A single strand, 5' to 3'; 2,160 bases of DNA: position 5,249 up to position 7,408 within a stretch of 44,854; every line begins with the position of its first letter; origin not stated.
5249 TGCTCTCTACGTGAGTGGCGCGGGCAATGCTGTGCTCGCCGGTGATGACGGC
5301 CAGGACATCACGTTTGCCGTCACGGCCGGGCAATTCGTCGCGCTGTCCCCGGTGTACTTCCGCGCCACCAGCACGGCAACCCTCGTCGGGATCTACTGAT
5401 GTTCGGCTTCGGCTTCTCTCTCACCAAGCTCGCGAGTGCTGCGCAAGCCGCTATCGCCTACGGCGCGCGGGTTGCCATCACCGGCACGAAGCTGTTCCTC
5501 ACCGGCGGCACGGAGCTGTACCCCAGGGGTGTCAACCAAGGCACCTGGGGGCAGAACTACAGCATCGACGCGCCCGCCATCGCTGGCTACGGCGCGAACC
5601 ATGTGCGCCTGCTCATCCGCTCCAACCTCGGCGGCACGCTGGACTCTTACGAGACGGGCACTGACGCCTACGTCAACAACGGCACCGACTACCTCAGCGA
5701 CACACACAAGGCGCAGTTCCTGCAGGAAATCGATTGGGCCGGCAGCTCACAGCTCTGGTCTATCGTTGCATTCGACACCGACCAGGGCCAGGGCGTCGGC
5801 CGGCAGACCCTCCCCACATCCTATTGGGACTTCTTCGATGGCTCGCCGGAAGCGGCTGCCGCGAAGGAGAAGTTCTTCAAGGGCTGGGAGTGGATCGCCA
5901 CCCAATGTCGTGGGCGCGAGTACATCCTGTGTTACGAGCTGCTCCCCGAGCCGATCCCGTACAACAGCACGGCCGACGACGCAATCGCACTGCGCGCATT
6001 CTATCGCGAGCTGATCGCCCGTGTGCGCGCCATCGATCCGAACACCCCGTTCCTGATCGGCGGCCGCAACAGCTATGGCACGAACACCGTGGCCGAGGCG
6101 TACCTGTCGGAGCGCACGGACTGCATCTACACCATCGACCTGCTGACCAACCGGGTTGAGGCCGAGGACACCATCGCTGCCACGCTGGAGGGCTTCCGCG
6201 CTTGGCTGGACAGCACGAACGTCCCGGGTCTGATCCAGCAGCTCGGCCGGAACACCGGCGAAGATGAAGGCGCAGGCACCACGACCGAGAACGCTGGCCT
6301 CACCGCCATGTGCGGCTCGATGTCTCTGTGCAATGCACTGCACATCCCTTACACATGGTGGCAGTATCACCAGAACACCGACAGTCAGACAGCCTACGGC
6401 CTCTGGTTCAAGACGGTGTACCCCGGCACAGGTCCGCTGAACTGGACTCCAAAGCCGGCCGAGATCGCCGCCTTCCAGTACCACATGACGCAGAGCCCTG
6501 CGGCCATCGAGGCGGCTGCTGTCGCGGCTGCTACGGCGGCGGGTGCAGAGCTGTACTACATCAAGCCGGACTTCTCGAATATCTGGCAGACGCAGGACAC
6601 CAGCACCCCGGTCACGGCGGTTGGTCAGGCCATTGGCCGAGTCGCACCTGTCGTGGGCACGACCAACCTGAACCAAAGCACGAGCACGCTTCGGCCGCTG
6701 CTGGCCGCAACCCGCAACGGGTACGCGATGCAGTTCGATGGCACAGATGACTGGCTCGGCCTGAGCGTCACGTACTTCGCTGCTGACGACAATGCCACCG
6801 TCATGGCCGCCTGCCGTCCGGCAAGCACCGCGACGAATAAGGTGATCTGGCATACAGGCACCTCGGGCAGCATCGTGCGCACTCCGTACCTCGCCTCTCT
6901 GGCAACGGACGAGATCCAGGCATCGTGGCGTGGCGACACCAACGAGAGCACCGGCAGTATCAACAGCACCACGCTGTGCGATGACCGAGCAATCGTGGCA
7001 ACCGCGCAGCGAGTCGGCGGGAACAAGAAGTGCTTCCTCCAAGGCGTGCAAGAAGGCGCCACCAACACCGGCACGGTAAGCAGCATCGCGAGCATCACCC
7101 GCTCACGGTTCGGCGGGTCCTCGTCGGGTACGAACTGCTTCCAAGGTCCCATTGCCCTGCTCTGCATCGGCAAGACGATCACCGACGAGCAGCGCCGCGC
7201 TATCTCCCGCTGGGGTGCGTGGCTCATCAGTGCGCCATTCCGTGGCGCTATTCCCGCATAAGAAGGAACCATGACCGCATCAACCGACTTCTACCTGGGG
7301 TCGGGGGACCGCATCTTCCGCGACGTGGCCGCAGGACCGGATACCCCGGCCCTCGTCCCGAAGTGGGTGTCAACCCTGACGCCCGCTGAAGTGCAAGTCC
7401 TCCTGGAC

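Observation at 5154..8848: Three-gene head-spike-like or second receptor-binding module placed after terminase and lysis genes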

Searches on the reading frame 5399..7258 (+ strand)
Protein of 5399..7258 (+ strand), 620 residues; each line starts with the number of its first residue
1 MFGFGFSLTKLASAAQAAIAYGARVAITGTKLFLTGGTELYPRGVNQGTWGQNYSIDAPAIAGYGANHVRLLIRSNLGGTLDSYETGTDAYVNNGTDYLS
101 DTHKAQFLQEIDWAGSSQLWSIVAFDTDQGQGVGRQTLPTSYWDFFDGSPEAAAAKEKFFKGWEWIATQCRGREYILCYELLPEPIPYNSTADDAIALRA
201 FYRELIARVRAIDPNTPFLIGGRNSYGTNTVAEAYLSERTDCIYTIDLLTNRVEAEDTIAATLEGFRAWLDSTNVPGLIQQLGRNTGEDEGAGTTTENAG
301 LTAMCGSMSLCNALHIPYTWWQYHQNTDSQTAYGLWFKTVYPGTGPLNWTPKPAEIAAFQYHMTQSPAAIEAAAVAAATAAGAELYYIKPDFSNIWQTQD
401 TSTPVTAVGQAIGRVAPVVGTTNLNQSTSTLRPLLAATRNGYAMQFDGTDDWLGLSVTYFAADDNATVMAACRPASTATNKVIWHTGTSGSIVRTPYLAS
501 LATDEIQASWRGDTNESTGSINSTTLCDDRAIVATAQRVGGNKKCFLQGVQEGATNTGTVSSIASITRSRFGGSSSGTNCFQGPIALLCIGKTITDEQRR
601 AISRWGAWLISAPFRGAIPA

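Call 8: search_protein_families(library=pfam, proteins=[window:5399-7258:+], max_evalue=1)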
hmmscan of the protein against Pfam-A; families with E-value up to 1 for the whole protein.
window:5399-7258:+ (620 aa): 2 families
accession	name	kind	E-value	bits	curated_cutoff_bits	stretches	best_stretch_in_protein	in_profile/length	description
PF00150.24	Cellulase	-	5.3e-13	49.5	23.5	1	44-326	12-271/272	Cellulase (glycosyl hydrolase family 5)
PF01790.23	LGT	-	0.16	11.7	24.9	1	383-416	96-129/240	Prolipoprotein diacylglyceryl transferase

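Call 9: search_protein_families(library=ncbifam, proteins=[window:5399-7258:+], max_evalue=1)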
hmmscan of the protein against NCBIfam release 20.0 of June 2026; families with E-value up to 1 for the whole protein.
window:5399-7258:+ (620 aa): 0 families

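Call 10: search_protein_families(library=phrogs, proteins=[window:5399-7258:+], max_evalue=1)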
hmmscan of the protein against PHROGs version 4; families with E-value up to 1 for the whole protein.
window:5399-7258:+ (620 aa): 0 families

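Call 21: search_solved_structures(query=window:5399-7258:+, max_evalue=0.1)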
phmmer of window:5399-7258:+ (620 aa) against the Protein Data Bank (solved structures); distinct sequences matched with E-value up to 0.1: 2.
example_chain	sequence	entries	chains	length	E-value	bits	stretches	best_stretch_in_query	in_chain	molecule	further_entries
2e27_H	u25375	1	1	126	0.05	15.6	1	311-409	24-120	anti-ciguatoxin antibody, heavy chain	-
6uje_A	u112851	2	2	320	0.061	15.3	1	150-237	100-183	Endoglucanase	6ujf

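Call 39: search_dna_similar(query=window:5399-7258:+, collection=phages, mode=protein, max_rows=30, max_evalue=0.001)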
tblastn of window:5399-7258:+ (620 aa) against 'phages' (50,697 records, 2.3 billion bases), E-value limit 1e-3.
No match.

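Call 67: find_homologous_proteins(query=window:5399-7258:+, max_evalue=0.001)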
Query window:5399-7258:+ (620 aa): 34 proteins with E <= 0.001 among 8000 candidates.
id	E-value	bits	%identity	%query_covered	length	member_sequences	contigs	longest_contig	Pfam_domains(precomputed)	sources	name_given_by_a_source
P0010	0.0e+0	1418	100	100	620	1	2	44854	PF00150.25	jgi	jgi:hypothetical protein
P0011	1.8e-255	868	66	98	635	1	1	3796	PF00150.25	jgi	jgi:hypothetical protein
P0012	1.1e-215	736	58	97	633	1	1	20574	-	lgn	-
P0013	1.5e-206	706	58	94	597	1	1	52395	PF00150.25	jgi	-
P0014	4.8e-199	681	55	96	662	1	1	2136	-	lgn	-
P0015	4.8e-198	678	55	98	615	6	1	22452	PF00150.25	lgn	-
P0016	1.9e-196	673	53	100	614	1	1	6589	PF00150.25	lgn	-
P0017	1.2e-191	657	52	96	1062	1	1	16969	PF00150.25,PF00884.29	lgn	-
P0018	3.0e-190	652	52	96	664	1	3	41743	PF00150.25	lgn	-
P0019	1.1e-185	637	52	97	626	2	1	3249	PF00150.25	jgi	jgi:hypothetical protein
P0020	2.4e-184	633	52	97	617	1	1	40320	-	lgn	-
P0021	4.0e-181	622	51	97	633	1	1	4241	PF00150.25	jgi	jgi:hypothetical protein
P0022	5.6e-180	618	51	100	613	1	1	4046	PF00150.25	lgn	-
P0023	1.6e-177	610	50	100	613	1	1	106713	PF00150.25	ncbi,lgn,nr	ncbi:MAG: cellulase family glycosylhydrolase [Burkholderiales bacterium]|nr:cellulase family glycosy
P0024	1.0e-171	591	50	99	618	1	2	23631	PF00150.25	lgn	-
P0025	1.4e-171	591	48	100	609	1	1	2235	PF00150.25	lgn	-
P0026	6.9e-169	582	49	96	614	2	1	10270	PF00150.25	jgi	jgi:hypothetical protein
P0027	1.8e-167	577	50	96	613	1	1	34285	PF00150.25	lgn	-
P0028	5.2e-165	569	49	99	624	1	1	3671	PF00150.25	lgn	-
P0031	2.5e-127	444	41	97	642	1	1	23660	PF00150.25,PF13385.14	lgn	-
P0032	4.9e-124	434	42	95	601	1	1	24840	PF00150.25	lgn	-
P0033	5.0e-123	430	42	97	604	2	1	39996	PF00150.25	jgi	jgi:hypothetical protein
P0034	1.8e-117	412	42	95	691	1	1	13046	PF00150.25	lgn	-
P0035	4.9e-117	410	41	96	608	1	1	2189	PF00150.25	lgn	-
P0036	2.0e-101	359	38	95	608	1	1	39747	PF00150.25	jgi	jgi:hypothetical protein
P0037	2.7e-98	348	38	95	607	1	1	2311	PF00150.25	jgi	jgi:hypothetical protein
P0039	4.6e-87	311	36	95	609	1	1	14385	PF00150.25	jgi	jgi:Cellulase (glycosyl hydrolase family 5)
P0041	9.7e-78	281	36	96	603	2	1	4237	PF00150.25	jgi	jgi:Cellulase (glycosyl hydrolase family 5)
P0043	1.2e-26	112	30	53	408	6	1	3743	PF00150.25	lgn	-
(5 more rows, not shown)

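Call 69: find_encoding_contigs(protein=P0023, flank=8000, max_places=2)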
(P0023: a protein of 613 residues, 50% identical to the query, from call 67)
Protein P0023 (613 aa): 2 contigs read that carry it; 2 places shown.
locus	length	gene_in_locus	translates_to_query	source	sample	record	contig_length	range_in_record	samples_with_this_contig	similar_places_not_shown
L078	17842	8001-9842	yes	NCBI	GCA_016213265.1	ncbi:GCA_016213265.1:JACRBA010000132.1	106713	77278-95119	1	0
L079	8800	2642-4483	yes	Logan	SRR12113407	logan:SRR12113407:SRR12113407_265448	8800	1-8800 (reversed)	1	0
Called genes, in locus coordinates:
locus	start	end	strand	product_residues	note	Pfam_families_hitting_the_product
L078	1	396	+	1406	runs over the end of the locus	PF18760:ART-PolyVal, PF18857:LPD38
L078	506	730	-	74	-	-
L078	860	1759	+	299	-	-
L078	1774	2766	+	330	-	PF25209:Phage_capsid_4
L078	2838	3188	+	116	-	-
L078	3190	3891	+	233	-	PF24175:SU10_adaptor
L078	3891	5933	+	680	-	-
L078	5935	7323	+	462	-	PF26209:Phage_phiTE_241_C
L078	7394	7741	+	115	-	-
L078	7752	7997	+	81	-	-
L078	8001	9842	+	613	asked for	PF00150:Cellulase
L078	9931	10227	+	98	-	-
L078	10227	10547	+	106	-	-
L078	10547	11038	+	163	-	-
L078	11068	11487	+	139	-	PF00959:Phage_lysozyme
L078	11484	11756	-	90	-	-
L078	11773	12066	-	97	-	-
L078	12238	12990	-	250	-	PF02586:SRAP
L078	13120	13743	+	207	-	PF13801:Metal_resist (weak), PF07813:LTXXQ (weak)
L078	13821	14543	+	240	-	PF00072:Response_reg, PF00486:Trans_reg_C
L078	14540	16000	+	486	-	PF00672:HAMP, PF00512:HisKA, PF02518:HATPase_c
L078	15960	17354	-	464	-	PF01554:MatE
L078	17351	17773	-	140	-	PF12512:DUF3717, PF06945:DUF1289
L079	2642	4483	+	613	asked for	PF00150:Cellulase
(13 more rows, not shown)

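Call 70: find_encoding_contigs(protein=P0012, flank=8000, max_places=2)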
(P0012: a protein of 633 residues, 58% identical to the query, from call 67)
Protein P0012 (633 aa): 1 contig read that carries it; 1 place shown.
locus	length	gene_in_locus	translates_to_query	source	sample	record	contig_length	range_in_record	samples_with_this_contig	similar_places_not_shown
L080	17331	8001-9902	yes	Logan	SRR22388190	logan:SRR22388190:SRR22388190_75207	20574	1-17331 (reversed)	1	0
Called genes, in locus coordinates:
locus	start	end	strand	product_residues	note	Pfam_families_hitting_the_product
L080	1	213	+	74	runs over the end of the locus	-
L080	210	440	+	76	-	-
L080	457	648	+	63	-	-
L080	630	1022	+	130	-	-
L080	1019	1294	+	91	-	-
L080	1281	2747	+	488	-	-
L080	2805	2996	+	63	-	-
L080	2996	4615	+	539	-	PF12236:Head-tail_con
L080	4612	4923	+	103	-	PF25181:Phage_Bbp19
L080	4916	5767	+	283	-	-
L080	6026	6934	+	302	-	PF19821:Phage_capsid_2, PF25209:Phage_capsid_4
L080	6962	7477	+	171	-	-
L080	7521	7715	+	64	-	-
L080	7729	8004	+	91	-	-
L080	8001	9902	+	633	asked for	-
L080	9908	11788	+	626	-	-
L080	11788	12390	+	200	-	-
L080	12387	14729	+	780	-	PF02839:CBM_5_12 (faint)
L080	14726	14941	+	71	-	-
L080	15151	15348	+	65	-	-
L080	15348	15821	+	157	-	-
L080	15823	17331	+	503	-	?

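Call 71: find_encoding_contigs(protein=P0033, flank=8000, max_places=2)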
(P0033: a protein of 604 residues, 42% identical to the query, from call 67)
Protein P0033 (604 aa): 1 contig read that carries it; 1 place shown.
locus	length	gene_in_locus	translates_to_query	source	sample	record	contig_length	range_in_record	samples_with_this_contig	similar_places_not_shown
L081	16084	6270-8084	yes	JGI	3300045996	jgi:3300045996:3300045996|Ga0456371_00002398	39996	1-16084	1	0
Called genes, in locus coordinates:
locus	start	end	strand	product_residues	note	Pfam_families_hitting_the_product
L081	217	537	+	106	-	-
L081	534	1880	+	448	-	PF03237:Terminase_6N, PF04466:Terminase_3, PF17289:Terminase_6C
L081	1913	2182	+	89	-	-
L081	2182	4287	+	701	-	PF16510:P22_portal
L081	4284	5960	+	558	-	-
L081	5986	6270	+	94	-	-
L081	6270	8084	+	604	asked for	PF00150:Cellulase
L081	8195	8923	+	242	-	-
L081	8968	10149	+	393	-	PF11651:P22_CoatProtein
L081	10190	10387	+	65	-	-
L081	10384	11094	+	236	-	-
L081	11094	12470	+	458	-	PF11134:Phage_stabilise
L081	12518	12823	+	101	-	-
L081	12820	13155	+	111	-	-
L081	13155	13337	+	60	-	-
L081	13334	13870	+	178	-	PF05118:Asp_Arg_Hydrox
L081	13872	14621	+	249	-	-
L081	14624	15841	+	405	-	-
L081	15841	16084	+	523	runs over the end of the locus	-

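Call 72: search_protein_families(library=ncbifam, proteins=[L078:7752-7994:+, L080:7729-8001:+, L081:5986-6267:+, L078:7394-7738:+, L080:7521-7712:+], max_evalue=1)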
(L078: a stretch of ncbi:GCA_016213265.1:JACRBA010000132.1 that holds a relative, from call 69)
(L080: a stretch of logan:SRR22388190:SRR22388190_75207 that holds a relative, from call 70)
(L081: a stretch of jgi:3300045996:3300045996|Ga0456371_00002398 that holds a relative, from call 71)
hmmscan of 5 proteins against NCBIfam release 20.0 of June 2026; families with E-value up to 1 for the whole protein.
L078:7752-7994:+ (81 aa): 1 family
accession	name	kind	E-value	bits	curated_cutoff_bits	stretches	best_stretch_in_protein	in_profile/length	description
NF048002.1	spike_base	equivalog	1.9e-19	69.8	28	1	10-76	16-83/85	spike base protein, RCAP_Rcc01079 family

L080:7729-8001:+ (91 aa): 0 families

L081:5986-6267:+ (94 aa): 0 families

L078:7394-7738:+ (115 aa): 0 families

L080:7521-7712:+ (64 aa): 0 families

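Call 81: search_solved_structures(query=A4, max_evalue=0.01, show_alignments=2)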
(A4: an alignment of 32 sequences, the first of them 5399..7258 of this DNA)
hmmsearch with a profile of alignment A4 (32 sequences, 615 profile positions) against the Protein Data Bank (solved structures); distinct sequences matched with E-value up to 0.01: 45.
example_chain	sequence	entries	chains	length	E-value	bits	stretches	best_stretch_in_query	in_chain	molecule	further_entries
6uje_A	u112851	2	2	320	4.5e-12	48.4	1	149-285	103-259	Endoglucanase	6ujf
2osx_A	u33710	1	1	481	6.2e-10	41.3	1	28-216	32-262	Endoglycoceramidase II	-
2osw_A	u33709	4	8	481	6.3e-10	41.3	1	28-216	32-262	Endoglycoceramidase II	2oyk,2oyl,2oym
3amc_A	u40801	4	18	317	8.9e-10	40.8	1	143-242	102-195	Endoglucanase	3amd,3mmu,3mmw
3azr_A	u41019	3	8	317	1.2e-09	40.4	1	143-242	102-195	Endoglucanase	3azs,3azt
2osy_A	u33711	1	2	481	1.8e-08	36.5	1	28-216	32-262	Endoglycoceramidase II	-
3amg_A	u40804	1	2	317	2.5e-08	36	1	143-242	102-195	Endoglucanase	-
3aof_A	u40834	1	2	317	3.1e-08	35.7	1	143-242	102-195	Endoglucanase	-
9ku5_A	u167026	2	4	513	1.8e-06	29.9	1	58-221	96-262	Glycoside hydrolase | Putative beta-xylosidase GE32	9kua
5a8o_A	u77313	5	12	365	3.4e-06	28.9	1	26-317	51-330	PUTATIVE RETAINING B-GLYCOSIDASE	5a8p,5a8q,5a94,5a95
2whl_A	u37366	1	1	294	6.8e-06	28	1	27-89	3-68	BETA-MANNANASE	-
4xzb_A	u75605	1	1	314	7.1e-06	27.9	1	25-323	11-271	CelA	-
3rjy_A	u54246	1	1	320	8.6e-06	27.6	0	153-207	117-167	Endoglucanase FnCel5A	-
3nco_A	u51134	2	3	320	8.7e-06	27.6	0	153-207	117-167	Endoglucanase FnCel5A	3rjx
5i2u_A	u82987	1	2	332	1.2e-05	27.2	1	150-323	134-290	Cellulase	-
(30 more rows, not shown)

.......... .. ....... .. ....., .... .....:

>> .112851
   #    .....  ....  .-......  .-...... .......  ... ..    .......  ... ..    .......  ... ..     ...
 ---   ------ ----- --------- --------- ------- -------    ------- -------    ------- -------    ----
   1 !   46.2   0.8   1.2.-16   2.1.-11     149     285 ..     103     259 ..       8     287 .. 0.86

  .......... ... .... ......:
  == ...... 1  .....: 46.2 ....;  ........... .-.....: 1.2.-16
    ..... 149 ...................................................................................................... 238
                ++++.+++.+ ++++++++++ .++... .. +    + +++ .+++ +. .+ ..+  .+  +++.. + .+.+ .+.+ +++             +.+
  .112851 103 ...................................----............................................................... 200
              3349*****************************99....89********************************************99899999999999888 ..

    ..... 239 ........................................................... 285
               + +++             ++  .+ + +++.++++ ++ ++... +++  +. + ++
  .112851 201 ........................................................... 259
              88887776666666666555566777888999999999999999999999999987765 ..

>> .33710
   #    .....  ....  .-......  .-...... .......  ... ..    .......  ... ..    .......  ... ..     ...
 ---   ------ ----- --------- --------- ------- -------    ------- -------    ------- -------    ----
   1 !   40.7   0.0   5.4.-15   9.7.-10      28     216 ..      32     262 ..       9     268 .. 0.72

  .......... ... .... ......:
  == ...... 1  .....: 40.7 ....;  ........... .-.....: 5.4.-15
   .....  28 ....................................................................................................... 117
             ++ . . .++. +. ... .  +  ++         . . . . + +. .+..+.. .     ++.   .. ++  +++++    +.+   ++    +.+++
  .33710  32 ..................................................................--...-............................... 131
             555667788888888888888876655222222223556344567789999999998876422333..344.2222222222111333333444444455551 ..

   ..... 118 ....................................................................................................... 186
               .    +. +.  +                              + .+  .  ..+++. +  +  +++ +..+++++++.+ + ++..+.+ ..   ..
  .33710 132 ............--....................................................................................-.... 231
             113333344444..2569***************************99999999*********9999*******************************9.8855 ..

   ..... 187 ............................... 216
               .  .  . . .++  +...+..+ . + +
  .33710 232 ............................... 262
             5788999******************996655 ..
